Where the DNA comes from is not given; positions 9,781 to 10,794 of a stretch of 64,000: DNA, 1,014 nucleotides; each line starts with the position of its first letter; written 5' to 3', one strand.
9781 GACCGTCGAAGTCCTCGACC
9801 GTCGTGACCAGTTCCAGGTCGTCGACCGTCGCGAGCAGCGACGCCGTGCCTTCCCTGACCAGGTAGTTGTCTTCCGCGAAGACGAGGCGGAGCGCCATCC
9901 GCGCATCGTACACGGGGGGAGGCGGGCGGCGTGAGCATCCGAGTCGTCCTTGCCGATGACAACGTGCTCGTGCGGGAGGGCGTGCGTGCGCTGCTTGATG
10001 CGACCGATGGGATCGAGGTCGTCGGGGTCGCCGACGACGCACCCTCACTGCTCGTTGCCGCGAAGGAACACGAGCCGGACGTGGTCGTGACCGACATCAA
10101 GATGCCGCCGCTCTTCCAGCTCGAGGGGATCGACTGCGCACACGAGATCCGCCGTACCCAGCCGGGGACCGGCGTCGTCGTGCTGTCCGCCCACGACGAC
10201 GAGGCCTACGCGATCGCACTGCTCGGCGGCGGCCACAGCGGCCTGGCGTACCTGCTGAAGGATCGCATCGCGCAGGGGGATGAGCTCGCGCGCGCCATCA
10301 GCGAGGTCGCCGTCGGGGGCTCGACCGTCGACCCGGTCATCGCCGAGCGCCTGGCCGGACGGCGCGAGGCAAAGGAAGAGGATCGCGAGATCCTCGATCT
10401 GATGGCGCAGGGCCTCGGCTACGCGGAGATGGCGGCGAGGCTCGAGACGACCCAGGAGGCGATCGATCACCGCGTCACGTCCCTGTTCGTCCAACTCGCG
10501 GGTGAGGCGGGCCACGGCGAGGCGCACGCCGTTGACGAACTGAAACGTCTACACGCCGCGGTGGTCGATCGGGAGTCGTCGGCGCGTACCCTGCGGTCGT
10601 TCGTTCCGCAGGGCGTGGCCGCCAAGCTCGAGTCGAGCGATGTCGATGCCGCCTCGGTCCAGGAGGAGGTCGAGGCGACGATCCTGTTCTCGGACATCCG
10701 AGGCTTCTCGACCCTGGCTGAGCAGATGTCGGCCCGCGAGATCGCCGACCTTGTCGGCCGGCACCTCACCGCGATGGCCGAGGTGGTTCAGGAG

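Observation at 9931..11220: Complete NarL-type response regulator (REC + LuxR HTH) fused to a class III nucleotide cyclase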

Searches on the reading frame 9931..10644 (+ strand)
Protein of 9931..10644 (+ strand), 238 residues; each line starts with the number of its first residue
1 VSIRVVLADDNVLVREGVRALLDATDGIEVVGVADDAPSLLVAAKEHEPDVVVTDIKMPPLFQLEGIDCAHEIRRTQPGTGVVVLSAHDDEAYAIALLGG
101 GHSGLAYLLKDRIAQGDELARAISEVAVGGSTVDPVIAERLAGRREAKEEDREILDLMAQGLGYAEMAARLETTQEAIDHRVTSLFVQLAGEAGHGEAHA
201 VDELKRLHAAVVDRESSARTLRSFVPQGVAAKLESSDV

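Call 24: search_solved_structures(query=window:9931-10644:+, max_evalue=0.001, show_alignments=4)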
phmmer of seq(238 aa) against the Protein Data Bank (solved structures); distinct sequences matched with E-value up to 0.001: 60.
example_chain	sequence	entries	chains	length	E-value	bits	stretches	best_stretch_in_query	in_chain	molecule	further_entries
3eul_A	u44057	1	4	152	4.9e-16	62.5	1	3-144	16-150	POSSIBLE NITRATE/NITRITE RESPONSE TRANSCRIPTIONAL REGULATORY PROTEIN NARL (DNA-binding res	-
4yn8_A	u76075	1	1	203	4.8e-15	59.3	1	2-189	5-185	Response regulator ChrA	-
1a04_A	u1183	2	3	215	1.9e-14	57.3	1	5-184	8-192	NITRATE/NITRITE RESPONSE REGULATOR PROTEIN NARL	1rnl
3c3w_A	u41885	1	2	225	3e-14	56.7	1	3-206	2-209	TWO COMPONENT TRANSCRIPTIONAL REGULATORY PROTEIN DEVR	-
3cz5_A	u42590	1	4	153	7.8e-14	55.3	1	3-147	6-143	Two-component response regulator, LuxR family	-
4ldz_A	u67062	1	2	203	2e-12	50.7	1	3-184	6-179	Transcriptional regulatory protein DesR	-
7ve6_A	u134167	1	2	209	4.2e-12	49.7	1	1-189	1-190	Response regulator protein VraR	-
4gvp_A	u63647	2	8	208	1.3e-11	48.1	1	3-189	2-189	Response regulator protein vraR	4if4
5hev_A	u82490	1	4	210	2.9e-11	46.9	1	3-190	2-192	Response regulator protein VraR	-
6eo2_A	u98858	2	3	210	2.5e-10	43.9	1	3-190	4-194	Transcriptional regulatory protein RcsB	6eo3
5o8y_A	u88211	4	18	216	2.6e-10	43.8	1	3-190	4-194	Transcriptional regulatory protein RcsB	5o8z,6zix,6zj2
5vxn_A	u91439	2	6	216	2.6e-10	43.8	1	3-190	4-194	Transcriptional regulatory protein RcsB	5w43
9xzo_A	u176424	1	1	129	7.5e-10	42.3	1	4-104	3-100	De novo protein M1X0B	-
3cu5_A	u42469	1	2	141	6.5e-09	39.2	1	1-97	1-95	Two component transcriptional regulator, AraC family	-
6swf_A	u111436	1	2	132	7.6e-09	39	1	4-95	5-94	Two-component response regulator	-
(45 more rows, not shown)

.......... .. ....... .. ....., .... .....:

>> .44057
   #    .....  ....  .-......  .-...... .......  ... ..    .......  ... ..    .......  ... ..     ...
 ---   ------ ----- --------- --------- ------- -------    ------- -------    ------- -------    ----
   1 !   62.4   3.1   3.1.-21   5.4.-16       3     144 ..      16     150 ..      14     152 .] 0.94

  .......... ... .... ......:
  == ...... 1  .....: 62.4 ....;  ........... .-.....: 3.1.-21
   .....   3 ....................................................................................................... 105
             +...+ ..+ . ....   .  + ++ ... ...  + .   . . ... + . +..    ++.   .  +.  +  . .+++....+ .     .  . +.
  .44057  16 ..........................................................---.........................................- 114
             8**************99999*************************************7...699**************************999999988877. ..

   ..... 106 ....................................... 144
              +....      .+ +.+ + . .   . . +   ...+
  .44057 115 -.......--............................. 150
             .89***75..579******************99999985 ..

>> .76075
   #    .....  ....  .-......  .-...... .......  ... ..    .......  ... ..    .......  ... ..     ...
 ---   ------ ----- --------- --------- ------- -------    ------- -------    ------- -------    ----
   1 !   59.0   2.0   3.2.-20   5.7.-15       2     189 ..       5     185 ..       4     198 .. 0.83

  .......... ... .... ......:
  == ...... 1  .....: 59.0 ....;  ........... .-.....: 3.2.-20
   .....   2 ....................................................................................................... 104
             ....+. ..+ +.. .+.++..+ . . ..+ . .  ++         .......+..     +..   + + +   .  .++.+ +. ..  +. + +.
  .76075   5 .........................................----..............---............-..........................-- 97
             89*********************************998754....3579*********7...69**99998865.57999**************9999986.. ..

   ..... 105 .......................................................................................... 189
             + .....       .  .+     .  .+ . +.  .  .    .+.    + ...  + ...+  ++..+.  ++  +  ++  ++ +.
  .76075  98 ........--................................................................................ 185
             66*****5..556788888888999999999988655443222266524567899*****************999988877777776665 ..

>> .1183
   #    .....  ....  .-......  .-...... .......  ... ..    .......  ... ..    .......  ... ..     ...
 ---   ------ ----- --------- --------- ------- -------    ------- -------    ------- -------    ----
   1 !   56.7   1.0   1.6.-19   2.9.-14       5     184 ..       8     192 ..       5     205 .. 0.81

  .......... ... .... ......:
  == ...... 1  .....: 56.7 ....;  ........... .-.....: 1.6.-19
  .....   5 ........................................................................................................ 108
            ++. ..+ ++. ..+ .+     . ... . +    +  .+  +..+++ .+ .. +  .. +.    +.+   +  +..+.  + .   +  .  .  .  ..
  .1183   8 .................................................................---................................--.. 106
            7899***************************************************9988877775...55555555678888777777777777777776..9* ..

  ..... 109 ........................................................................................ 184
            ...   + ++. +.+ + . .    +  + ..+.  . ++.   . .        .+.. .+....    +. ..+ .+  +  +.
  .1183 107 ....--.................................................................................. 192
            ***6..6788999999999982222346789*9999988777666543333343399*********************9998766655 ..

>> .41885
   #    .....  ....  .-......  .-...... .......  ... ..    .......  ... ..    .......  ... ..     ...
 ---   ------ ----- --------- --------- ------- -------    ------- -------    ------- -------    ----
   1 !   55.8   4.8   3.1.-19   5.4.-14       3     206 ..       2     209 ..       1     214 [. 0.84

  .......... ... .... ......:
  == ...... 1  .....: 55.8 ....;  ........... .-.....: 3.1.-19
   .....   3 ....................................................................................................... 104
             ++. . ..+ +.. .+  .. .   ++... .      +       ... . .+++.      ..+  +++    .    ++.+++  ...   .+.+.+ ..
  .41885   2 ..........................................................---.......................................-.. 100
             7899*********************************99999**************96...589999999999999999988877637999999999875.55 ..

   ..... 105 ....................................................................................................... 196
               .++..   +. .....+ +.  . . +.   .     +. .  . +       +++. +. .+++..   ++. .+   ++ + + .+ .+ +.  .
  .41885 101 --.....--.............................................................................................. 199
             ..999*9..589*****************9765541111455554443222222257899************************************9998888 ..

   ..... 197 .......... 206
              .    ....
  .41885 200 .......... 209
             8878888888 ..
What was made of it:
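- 9937..10305 (+): Receiver (REC) domain, residues ~3-125. Phospho-acceptor Asp55, acidic pair Asp9/Asp10, Ser86, Tyr107, Lys110. PDB sequence hits to NarL, DevR, VraR, DesR and RcsB (call 24).
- On Two-component receiver domain (CheY-like REC, PF00072): Asp55 aligns with the acceptor Asp of NarL and DevR (call 24).
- NarL Lys188/Lys192 and DosR Lys179/Lys182 align with Asp179/Thr183 and Glu176/Asp179 (call 24). In NarL the unphosphorylated receiver domain occludes the recognition helix (established knowledge of PDB 1RNL/1A04, which were hit in call 24).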
